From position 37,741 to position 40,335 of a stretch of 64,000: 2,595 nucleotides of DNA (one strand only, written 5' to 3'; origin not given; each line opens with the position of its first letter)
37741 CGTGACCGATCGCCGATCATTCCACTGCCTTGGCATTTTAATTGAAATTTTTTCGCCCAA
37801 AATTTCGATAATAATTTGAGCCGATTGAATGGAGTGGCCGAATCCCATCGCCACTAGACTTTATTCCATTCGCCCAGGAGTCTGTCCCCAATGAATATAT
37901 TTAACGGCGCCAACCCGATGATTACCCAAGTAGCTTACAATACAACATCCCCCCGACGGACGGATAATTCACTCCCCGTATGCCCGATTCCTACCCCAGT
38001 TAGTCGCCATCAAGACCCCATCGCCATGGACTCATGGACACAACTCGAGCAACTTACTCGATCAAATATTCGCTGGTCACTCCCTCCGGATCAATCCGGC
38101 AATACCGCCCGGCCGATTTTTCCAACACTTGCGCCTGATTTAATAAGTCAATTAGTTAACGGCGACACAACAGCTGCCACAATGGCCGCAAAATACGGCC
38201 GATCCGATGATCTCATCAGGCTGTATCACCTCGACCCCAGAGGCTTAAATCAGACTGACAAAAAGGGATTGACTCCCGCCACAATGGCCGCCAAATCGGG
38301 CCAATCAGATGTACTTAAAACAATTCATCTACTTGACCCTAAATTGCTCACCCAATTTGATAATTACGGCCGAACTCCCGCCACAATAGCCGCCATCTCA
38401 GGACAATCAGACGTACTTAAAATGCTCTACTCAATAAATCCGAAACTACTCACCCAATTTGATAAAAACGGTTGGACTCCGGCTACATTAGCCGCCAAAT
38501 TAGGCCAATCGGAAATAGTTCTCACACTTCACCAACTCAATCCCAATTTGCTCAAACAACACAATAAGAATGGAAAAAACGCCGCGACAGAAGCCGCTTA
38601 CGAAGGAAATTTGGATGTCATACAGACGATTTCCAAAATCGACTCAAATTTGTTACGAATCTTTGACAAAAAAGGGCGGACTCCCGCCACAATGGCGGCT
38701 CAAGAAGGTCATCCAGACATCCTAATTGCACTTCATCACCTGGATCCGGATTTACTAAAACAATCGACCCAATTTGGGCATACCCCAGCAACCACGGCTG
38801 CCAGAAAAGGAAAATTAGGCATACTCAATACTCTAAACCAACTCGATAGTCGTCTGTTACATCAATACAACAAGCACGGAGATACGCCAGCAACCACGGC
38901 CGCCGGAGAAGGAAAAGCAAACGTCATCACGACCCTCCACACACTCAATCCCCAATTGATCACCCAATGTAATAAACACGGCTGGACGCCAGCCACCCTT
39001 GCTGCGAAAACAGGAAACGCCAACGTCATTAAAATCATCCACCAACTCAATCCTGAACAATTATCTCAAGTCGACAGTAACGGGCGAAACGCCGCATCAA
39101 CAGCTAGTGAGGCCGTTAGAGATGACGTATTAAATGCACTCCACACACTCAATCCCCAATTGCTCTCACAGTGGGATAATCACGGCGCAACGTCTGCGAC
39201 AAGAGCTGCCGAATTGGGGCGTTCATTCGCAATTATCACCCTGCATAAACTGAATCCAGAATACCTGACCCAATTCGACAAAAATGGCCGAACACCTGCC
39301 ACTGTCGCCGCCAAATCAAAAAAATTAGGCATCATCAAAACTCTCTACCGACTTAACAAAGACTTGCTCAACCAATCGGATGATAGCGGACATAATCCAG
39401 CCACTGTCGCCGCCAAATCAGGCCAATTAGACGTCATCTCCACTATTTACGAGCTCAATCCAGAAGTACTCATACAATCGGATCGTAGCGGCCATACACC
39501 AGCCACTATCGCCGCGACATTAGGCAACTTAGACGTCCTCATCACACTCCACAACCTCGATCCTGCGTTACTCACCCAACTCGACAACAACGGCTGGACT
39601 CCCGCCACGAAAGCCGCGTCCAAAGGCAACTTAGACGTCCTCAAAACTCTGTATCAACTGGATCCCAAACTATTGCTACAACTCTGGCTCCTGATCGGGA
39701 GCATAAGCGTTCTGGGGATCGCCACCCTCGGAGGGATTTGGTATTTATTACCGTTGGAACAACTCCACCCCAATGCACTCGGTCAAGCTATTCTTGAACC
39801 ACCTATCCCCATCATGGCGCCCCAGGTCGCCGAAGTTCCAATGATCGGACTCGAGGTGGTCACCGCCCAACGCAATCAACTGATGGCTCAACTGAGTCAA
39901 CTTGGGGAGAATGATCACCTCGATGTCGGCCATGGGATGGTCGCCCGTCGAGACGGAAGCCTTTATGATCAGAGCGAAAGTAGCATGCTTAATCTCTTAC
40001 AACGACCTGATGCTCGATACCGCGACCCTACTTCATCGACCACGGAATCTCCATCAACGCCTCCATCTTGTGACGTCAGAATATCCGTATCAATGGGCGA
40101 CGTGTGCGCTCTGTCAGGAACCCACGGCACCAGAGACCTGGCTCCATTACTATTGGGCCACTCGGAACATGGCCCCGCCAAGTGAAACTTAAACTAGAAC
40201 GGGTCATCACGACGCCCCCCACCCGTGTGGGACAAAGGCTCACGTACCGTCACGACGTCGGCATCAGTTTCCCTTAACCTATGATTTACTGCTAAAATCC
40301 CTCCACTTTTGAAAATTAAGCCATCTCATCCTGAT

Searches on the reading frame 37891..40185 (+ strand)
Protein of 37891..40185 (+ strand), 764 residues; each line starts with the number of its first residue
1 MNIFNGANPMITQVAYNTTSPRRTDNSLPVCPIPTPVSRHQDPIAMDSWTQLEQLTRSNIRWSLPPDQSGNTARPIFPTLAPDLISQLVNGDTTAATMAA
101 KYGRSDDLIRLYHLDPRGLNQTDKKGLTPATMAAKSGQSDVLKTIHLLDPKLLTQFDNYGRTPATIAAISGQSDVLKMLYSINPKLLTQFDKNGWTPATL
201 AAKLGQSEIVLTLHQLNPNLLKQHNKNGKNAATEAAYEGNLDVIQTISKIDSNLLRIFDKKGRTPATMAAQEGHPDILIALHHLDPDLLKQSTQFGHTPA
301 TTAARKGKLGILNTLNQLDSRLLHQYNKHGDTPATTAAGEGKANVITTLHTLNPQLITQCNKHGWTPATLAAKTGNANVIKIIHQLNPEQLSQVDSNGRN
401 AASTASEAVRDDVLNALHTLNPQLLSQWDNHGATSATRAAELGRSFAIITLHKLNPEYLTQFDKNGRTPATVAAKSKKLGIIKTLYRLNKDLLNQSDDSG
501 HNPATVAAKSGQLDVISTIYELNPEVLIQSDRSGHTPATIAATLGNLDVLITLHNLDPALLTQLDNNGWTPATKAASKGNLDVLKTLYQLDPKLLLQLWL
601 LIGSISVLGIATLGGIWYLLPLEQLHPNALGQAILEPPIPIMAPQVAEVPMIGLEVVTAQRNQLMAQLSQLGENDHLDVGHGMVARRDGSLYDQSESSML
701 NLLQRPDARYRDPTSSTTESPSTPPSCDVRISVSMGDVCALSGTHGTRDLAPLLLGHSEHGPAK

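Call 13: find_encoding_contigs(protein=window:37891-40185:+, flank=10000, max_places=2)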
Protein window:37891-40185:+ (764 aa): no gene with exactly this product is on record in the collection.

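Call 56: search_protein_families(library=pfam, proteins=[window:37891-40185:+], max_evalue=0.00001)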
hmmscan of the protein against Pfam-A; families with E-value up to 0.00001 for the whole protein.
window:37891-40185:+ (764 aa): 5 families
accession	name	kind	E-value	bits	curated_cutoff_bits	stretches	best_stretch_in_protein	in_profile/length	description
PF12796.13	Ank_2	-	1.2e-49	167.3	27.3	5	98-181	3-81/90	Ankyrin repeats (3 copies)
PF13637.12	Ank_4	-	3.1e-37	126.2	22.7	0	234-282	3-50/50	Ankyrin repeats (many copies)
PF13857.12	Ank_5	-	4.2e-27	94.3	27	0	319-371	5-56/56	Ankyrin repeats (many copies)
PF13606.12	Ank_3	-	1.1e-20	71.6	22.3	0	159-181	1-23/30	Ankyrin repeat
PF00023.36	Ank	-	3e-15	55.9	21.1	0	567-588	1-22/33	Ankyrin repeat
